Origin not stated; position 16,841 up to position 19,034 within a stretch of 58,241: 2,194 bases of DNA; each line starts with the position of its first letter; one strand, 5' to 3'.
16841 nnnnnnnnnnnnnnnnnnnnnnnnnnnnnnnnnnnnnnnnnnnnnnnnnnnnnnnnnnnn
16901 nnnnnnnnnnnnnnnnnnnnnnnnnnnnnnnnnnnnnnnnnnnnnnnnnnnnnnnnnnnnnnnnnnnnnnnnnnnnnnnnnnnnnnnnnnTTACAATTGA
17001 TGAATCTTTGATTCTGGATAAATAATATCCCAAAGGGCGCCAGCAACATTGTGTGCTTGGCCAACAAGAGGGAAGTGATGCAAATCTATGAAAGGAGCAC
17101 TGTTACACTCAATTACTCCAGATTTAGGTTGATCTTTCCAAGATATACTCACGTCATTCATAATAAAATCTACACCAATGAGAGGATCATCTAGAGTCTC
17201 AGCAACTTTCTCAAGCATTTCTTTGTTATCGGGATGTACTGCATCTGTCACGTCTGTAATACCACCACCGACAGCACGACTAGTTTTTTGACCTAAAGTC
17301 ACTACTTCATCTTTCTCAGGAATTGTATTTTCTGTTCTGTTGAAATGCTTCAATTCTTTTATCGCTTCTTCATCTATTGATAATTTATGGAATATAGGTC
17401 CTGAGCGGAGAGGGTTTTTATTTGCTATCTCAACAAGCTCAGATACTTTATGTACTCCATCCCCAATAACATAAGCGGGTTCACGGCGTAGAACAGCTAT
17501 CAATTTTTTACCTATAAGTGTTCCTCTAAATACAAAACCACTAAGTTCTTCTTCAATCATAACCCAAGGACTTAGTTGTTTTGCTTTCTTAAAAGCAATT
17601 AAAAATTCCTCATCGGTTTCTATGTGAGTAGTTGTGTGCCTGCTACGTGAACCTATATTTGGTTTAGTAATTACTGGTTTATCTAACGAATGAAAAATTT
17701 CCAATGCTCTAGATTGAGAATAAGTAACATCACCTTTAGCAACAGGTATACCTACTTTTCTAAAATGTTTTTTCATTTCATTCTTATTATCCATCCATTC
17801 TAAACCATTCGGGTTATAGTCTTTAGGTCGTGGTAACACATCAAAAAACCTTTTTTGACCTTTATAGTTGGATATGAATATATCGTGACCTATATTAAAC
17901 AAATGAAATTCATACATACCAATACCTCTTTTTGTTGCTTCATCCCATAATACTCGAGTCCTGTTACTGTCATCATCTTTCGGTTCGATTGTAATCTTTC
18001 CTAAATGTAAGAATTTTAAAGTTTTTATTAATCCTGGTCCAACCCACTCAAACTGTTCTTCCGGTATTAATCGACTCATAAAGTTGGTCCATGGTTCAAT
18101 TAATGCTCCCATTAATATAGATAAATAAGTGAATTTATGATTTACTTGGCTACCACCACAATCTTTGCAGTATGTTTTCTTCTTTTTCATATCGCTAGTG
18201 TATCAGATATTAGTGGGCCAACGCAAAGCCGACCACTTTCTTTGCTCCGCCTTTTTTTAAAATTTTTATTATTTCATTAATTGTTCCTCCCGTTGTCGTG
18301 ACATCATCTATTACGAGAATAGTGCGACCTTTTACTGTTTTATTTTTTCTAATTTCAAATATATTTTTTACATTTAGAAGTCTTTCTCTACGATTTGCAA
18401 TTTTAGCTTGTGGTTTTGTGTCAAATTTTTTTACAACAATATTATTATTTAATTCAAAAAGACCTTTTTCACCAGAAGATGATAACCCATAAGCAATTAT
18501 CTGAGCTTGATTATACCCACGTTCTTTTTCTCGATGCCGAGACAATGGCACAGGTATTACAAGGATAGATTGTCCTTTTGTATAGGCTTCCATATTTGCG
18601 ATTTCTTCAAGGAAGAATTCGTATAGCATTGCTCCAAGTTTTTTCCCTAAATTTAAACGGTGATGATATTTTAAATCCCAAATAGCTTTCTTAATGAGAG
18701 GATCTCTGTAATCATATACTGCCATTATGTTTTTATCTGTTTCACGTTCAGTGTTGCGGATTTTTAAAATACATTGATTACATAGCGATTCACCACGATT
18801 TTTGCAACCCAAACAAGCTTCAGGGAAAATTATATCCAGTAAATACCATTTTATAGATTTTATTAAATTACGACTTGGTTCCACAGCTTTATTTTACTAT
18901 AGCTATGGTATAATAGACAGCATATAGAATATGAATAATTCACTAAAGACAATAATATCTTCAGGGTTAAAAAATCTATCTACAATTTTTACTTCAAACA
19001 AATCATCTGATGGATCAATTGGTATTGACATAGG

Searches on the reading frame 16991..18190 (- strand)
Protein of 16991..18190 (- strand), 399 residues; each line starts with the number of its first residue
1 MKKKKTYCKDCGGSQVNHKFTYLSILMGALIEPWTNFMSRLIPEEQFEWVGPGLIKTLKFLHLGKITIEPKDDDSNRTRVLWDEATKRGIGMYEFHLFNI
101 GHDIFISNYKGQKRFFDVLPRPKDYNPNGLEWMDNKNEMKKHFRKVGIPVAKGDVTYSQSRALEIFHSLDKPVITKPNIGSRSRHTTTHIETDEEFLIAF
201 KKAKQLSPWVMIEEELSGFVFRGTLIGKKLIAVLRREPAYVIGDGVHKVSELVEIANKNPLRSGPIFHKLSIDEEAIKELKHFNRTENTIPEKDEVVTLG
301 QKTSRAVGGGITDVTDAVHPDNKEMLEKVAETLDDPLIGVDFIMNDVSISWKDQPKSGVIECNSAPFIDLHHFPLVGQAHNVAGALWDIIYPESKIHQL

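Call 69: search_protein_families(library=pfam, proteins=[window:16991-18190:-], max_evalue=0.01)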
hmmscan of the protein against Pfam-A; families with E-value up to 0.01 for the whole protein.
window:16991-18190:- (399 aa): 0 families

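Call 71: search_protein_families(library=ncbifam, proteins=[window:16991-18190:-], max_evalue=0.01)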
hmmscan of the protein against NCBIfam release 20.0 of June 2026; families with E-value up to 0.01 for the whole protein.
window:16991-18190:- (399 aa): 10 families
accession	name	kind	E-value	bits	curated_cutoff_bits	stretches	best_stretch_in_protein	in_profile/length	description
TIGR02068.2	cya_phycin_syn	equivalog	8.9e-62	209.2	850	1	129-395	207-475/862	cyanophycin synthetase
NF010623.0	PRK14016.1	subfamily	7.8e-61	206.3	877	1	135-395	214-476/871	cyanophycin synthetase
NF002688.0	PRK02471.1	equivalog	1.6e-40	139.2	425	1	132-394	486-755/756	bifunctional glutamate--cysteine ligase GshA/glutathione synthetase GshB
TIGR01435.1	glu_cys_lig_rel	equivalog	1.7e-29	102.6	656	1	133-386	467-715/719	bifunctional glutamate--cysteine ligase/glutathione synthetase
TIGR03103.1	trio_acet_GNAT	equivalog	1.4e-24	86.5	569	1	133-372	295-528/547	N-acetylglutaminylglutamine synthetase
NF002378.0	PRK01372.1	subfamily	1.1e-06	27.6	243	1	135-236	100-199/305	D-alanine--D-alanine ligase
NF000091.3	D_ala_D_ser_VanG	exception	0.00048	19.1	495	1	136-233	136-235/344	D-alanine--D-serine ligase VanG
TIGR02144.1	LysX_arch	equivalog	0.001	18.2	275.6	1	133-188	85-140/281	lysine biosynthesis protein LysX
NF040720.1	MptN_Meth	equivalog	0.0028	16.8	350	0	127-184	93-149/291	tetrahydromethanopterin:alpha-L-glutamate ligase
NF002527.0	PRK01966.1-3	equivalog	0.0091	15.2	310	0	135-218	118-203/332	D-alanine--D-alanine ligase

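Call 72: search_protein_families(library=phrogs, proteins=[window:16991-18190:-], max_evalue=0.001)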
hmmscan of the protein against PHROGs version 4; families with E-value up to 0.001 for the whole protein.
window:16991-18190:- (399 aa): 0 families

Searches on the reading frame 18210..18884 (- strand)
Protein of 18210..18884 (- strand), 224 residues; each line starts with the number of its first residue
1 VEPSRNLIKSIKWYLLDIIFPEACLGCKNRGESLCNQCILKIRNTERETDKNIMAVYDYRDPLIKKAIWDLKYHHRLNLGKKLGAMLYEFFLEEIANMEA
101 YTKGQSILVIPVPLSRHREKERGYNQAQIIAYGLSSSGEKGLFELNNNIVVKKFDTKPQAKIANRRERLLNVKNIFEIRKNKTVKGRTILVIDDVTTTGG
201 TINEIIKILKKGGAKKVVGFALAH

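Call 69: search_protein_families(library=pfam, proteins=[window:18210-18884:-], max_evalue=0.01)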
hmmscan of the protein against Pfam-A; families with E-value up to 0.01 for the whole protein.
window:18210-18884:- (224 aa): 4 families
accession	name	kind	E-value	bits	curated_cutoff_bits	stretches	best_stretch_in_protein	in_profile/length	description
PF00156.33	Pribosyltran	-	2.1e-09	37.3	26.3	1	174-221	75-121/158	Phosphoribosyl transferase domain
PF18912.6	DZR_2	-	9.7e-05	22.6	27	1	15-43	1-32/56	Double zinc ribbon domain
PF24390.1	PRTase-CE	-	0.0074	16.6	27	0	156-209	74-128/253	PRTase-CE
PF14681.12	UPRTase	-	0.008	16.1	27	0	181-215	115-149/206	Uracil phosphoribosyltransferase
